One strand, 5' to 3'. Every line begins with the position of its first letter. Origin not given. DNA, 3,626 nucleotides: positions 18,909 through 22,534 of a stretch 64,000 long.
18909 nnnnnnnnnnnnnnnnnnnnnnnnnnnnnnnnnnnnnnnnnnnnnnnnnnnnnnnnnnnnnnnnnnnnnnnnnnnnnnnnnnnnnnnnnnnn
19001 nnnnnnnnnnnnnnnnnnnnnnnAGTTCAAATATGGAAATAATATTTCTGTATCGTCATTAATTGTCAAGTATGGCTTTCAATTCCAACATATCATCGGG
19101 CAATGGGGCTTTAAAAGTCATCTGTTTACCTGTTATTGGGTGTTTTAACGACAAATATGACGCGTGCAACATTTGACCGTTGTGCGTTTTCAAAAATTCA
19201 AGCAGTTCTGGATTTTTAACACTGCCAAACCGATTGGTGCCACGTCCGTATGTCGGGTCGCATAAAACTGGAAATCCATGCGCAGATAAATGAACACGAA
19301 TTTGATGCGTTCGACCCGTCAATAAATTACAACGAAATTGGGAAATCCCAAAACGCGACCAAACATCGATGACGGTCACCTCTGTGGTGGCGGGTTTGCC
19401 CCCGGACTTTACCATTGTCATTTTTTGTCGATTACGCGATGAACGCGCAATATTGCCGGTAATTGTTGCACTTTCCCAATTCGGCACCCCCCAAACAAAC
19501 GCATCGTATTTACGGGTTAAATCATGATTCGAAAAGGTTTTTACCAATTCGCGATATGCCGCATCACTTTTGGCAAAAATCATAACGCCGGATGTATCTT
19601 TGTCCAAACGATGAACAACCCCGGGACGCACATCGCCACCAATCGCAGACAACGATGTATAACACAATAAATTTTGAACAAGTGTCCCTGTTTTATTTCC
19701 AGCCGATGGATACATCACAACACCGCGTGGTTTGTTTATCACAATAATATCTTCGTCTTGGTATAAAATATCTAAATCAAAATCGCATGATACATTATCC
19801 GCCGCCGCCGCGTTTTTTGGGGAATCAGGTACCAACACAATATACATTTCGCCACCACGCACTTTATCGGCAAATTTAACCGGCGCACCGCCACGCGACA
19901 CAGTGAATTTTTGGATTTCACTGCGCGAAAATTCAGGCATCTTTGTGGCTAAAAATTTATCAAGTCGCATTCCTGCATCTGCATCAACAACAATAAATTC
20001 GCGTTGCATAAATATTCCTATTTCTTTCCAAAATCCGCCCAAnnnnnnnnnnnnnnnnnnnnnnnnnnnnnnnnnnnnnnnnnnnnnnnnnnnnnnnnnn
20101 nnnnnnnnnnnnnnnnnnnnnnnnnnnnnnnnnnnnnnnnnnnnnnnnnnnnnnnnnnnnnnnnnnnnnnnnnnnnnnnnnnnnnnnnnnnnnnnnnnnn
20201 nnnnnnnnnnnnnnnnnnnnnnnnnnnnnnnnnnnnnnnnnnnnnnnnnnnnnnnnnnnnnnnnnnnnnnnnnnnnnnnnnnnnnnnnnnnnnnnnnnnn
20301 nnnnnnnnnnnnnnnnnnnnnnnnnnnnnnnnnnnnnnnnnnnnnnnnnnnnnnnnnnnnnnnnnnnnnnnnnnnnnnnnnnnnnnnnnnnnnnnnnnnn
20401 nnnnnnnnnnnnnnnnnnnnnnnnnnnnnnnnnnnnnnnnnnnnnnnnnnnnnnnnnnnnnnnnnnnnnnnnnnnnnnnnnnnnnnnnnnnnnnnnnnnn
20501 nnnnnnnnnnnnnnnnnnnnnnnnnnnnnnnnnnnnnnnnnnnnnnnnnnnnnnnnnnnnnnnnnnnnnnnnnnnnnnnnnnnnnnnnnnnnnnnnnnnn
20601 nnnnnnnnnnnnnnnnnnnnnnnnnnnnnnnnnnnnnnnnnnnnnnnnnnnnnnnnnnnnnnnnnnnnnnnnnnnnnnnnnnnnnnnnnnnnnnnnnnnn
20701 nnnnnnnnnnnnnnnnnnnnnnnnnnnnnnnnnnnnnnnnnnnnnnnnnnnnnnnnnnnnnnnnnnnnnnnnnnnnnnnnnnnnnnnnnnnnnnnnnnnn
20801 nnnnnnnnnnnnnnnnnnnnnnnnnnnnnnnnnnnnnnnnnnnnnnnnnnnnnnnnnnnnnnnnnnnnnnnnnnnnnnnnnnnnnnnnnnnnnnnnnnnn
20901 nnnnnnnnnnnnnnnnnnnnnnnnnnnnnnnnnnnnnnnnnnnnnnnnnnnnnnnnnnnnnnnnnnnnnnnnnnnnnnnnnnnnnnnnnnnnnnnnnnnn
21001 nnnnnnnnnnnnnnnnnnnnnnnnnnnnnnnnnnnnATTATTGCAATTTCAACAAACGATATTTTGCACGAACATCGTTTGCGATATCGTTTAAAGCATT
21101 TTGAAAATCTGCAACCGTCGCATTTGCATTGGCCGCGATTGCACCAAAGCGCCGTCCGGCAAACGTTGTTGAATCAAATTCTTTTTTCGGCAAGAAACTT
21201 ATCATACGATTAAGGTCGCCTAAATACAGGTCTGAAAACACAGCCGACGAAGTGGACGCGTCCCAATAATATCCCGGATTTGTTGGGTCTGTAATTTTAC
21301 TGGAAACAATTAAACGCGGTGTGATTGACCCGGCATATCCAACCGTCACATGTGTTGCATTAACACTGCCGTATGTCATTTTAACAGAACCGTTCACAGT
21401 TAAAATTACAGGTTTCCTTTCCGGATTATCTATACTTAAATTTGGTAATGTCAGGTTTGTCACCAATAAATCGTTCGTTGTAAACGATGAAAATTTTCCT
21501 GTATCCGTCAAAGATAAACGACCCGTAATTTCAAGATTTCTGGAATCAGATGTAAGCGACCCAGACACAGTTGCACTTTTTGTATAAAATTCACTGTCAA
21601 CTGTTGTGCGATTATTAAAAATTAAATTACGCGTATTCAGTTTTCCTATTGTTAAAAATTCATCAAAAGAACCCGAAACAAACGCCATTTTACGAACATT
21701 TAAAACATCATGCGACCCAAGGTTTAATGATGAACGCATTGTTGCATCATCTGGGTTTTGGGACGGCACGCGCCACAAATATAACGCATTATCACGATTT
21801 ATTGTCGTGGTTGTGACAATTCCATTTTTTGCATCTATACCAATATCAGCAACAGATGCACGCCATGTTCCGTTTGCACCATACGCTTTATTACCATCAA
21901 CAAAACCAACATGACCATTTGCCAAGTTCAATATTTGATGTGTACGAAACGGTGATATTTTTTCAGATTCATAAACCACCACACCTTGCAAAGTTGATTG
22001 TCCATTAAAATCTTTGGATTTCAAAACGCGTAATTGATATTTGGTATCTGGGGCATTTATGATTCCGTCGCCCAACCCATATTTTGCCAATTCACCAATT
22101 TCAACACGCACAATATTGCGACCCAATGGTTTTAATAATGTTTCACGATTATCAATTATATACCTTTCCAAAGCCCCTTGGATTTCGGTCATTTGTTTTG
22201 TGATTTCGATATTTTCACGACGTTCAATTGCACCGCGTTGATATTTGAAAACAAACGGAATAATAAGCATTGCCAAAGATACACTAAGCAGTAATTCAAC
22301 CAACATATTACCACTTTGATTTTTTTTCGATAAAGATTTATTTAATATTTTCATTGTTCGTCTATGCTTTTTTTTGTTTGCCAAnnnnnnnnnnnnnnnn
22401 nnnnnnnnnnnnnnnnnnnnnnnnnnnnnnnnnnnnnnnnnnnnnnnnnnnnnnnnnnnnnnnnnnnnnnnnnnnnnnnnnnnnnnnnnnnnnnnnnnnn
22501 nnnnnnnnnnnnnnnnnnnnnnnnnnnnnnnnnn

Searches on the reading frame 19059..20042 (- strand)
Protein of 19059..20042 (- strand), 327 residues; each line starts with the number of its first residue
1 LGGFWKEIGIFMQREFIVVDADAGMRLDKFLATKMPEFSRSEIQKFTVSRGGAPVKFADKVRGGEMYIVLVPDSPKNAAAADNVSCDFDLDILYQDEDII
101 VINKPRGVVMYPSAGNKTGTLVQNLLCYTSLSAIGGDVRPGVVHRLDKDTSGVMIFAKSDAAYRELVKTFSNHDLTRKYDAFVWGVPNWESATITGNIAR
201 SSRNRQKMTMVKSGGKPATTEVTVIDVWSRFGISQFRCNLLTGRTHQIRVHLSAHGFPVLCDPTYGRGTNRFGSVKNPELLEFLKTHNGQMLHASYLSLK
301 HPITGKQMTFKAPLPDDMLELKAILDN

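Call 41: search_protein_families(library=pfam, proteins=[window:19059-20042:-], max_evalue=0.0001)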
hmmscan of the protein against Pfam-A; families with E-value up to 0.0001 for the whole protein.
window:19059-20042:- (327 aa): 1 family
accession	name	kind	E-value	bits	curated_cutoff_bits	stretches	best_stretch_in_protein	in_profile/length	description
PF00849.27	PseudoU_synth_2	-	1.3e-28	100.6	26.8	1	98-254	1-152/152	RNA pseudouridylate synthase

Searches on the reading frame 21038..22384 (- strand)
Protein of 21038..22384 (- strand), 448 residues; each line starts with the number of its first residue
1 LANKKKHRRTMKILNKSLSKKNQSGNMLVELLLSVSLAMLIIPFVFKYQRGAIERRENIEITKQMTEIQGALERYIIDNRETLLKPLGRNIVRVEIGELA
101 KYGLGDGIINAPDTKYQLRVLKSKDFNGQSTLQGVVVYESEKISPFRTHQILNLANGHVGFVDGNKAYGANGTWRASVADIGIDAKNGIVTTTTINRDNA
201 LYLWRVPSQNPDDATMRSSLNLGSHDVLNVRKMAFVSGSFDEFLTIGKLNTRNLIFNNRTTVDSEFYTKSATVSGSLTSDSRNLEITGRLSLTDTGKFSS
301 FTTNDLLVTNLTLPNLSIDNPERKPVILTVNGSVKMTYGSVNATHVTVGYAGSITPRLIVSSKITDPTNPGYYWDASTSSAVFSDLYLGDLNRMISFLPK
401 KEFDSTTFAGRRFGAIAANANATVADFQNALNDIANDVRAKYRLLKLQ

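Call 41: search_protein_families(library=pfam, proteins=[window:21038-22384:-], max_evalue=0.0001)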
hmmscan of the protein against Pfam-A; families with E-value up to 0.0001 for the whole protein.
window:21038-22384:- (448 aa): 1 family
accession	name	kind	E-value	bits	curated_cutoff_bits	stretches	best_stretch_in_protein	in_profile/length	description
PF04917.17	Shufflon_N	-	1.7e-05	24.9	27.5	1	63-279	13-231/324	Bacterial shufflon protein, N-terminal constant region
